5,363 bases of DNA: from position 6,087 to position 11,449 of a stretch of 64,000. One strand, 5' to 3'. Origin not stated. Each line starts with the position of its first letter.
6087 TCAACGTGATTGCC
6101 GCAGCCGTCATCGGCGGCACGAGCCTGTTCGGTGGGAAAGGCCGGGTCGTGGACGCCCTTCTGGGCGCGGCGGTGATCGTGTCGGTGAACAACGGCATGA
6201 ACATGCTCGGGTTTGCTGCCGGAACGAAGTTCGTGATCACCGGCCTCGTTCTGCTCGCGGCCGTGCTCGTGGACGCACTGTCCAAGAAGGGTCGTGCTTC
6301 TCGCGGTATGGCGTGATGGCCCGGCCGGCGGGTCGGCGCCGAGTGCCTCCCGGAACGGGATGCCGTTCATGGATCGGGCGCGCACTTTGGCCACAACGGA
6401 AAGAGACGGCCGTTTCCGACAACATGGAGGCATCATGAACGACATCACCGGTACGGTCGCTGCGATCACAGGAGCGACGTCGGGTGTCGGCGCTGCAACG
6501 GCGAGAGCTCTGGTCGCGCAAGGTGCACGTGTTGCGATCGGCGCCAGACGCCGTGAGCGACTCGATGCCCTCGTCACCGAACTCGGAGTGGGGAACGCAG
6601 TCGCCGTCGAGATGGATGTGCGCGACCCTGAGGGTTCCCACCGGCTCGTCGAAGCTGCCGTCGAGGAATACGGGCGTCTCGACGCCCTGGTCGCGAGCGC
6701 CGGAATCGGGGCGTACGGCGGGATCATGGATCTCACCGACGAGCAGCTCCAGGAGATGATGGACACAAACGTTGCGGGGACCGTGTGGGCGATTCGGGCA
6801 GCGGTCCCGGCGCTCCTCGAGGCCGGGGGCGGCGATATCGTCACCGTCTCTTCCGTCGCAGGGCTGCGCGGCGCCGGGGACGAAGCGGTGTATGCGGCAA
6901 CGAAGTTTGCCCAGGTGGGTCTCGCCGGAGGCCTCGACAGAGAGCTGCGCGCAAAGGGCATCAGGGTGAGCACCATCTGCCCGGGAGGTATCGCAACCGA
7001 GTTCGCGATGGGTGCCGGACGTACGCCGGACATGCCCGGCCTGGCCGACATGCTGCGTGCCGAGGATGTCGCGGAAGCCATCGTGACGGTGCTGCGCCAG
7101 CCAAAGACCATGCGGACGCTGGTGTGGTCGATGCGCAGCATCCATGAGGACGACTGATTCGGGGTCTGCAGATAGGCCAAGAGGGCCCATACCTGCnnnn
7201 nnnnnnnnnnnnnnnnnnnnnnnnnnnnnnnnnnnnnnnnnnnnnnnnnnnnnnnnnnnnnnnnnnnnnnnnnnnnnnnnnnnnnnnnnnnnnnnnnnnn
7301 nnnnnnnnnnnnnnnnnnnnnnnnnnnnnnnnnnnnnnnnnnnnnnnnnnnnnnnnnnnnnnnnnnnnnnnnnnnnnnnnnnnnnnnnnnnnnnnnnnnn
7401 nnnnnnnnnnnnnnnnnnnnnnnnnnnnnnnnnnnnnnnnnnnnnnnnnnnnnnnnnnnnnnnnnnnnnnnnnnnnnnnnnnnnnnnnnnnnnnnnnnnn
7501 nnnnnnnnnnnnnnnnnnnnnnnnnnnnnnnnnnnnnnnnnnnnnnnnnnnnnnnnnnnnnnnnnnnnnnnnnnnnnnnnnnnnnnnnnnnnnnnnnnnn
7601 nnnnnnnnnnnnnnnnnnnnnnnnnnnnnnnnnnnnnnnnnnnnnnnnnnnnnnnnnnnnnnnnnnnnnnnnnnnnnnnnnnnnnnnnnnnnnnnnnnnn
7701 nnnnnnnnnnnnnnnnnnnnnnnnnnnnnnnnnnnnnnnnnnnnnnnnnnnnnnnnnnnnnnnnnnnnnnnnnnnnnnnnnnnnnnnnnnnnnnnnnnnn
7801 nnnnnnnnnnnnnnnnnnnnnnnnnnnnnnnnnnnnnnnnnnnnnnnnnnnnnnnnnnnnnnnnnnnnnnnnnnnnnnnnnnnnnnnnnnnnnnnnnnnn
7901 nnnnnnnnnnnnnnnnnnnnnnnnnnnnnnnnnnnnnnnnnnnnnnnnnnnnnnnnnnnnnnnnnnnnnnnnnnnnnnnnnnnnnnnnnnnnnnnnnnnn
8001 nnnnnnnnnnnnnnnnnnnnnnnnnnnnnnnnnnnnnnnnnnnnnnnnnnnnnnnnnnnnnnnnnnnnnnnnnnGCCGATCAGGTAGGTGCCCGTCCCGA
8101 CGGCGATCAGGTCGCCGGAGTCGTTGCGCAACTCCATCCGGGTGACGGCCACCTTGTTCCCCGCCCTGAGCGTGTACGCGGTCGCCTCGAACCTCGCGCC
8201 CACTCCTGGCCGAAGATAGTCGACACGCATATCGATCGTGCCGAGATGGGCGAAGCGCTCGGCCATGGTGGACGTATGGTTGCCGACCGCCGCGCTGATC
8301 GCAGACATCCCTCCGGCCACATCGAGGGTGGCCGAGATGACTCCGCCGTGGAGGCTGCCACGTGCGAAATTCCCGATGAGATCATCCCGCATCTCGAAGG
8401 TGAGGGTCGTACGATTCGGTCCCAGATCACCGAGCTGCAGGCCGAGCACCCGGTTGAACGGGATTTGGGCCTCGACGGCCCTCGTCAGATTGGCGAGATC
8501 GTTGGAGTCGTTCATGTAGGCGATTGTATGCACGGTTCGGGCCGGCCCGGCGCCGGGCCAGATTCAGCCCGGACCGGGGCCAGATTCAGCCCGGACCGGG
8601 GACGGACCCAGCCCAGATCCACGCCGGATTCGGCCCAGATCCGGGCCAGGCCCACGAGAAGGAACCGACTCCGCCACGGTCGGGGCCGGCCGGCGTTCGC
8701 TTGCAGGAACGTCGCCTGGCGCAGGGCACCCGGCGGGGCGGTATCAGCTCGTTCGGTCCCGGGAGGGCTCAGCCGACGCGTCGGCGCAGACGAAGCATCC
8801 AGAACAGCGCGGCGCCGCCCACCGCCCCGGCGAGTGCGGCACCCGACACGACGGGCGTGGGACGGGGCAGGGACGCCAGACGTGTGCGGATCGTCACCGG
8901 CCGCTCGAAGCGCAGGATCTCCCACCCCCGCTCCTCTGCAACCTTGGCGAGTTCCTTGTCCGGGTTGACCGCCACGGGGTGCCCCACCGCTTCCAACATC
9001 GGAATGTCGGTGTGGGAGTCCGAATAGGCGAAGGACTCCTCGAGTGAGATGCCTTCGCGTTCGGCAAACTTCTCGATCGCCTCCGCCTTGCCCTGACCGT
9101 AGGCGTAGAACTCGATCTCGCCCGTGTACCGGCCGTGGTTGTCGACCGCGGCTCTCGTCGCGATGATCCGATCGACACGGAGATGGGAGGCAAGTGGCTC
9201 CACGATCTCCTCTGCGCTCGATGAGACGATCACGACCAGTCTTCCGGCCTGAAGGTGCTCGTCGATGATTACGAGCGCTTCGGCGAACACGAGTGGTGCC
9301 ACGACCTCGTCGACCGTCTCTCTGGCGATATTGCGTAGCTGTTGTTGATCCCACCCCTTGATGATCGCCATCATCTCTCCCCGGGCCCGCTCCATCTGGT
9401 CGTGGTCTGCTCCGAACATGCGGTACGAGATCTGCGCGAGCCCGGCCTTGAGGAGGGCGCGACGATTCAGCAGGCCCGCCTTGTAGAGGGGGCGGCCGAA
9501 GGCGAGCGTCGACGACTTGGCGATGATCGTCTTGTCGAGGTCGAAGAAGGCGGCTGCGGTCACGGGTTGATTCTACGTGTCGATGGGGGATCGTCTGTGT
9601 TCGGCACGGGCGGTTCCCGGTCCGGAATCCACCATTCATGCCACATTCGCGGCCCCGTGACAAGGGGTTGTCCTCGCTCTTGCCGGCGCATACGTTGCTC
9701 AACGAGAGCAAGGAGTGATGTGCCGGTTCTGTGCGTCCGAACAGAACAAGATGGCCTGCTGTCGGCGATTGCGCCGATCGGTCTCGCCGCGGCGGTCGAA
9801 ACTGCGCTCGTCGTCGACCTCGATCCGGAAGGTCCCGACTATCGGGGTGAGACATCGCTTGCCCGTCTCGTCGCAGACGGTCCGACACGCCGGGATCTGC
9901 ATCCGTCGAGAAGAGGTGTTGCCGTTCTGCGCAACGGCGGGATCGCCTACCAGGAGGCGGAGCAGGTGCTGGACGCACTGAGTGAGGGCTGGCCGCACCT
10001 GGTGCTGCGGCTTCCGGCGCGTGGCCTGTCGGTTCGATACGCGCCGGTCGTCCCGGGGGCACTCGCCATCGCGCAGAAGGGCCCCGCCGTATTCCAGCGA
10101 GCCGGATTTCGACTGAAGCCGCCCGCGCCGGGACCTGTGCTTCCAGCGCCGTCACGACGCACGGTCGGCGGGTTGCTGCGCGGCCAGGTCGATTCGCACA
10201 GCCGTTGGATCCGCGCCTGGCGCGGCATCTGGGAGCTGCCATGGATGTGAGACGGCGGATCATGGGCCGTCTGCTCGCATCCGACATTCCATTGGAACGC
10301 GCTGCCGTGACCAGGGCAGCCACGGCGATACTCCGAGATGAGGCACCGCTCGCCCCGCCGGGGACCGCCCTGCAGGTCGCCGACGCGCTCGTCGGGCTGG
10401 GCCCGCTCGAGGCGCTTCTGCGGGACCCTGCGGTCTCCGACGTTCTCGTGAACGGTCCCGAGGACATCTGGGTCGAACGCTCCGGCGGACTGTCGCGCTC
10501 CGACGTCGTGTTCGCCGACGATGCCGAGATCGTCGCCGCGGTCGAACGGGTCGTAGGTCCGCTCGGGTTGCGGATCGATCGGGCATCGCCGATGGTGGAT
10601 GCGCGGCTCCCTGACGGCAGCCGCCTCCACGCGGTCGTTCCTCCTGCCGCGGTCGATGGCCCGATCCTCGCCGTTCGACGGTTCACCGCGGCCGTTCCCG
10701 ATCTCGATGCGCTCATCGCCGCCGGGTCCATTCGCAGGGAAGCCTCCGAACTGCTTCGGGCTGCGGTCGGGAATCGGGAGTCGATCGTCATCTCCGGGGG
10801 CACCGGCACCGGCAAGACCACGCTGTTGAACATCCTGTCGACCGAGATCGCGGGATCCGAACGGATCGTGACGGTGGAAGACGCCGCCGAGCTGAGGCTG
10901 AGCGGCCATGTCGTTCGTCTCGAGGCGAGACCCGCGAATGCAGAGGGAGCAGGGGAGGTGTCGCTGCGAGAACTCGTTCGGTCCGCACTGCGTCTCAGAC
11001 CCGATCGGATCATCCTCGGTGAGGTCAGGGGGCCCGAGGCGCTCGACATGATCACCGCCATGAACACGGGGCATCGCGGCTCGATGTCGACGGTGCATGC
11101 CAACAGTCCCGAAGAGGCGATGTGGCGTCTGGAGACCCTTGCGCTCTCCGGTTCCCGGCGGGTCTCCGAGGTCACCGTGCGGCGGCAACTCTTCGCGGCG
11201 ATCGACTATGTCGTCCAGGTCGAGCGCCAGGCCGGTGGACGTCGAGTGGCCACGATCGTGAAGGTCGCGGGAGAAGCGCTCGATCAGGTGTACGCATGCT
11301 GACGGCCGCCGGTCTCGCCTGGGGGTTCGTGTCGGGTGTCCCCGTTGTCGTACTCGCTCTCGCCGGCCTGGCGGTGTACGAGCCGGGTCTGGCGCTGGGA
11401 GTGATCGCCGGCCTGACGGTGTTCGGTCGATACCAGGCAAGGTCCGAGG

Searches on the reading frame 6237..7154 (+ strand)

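Call 29: search_protein_families(library=pfam, proteins=[window:6237-7154:+], max_evalue=0.00001)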
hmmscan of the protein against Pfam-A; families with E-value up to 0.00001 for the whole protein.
window:6237-7154:+ (306 aa): 4 families
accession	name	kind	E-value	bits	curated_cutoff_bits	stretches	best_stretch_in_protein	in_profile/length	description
PF00106.31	adh_short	-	5.8e-52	176.5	26.6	1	74-260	2-190/195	short chain dehydrogenase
PF13561.12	adh_short_C2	-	7.7e-40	137.4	27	1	79-283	1-214/236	Enoyl-(Acyl carrier protein) reductase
PF08659.16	KR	-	6.7e-15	55.9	22.6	1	76-231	4-161/180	KR domain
PF01370.27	Epimerase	-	3.1e-06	27.2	20.9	0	76-206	2-115/240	NAD dependent epimerase/dehydratase family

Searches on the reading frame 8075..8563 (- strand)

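Call 29: search_protein_families(library=pfam, proteins=[window:8075-8563:-], max_evalue=0.00001)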
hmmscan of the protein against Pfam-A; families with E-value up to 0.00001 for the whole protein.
window:8075-8563:- (163 aa): 2 families
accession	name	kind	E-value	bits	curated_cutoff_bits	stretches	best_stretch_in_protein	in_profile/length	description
PF03061.28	4HBT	-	8.5e-11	42.5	20.6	1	69-153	2-78/79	Thioesterase superfamily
PF13622.12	4HBT_3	-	4.3e-06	27.3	24.3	0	69-160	9-82/83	Acyl-CoA thioesterase N-terminal domain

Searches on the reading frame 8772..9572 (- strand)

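Call 29: search_protein_families(library=pfam, proteins=[window:8772-9572:-], max_evalue=0.00001)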
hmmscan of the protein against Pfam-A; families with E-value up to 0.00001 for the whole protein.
window:8772-9572:- (267 aa): 3 families
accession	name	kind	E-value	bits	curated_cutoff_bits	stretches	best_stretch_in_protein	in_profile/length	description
PF12710.13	HAD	-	9.5e-36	124.4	27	1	8-194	1-189/189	haloacid dehalogenase-like hydrolase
PF08282.18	Hydrolase_3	-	1e-07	32.4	20.9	1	150-206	176-232/255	haloacid dehalogenase-like hydrolase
PF00702.32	Hydrolase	-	1.2e-07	32.7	26.4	1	7-197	3-191/191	haloacid dehalogenase-like hydrolase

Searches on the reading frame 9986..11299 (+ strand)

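Call 29: search_protein_families(library=pfam, proteins=[window:9986-11299:+], max_evalue=0.00001)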
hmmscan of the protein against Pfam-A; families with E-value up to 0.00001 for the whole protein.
window:9986-11299:+ (438 aa): 1 family
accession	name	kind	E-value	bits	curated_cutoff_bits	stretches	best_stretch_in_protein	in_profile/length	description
PF00437.27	T2SSE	-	2.4e-55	188.1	24.9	1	137-401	4-264/370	Type II/IV secretion system protein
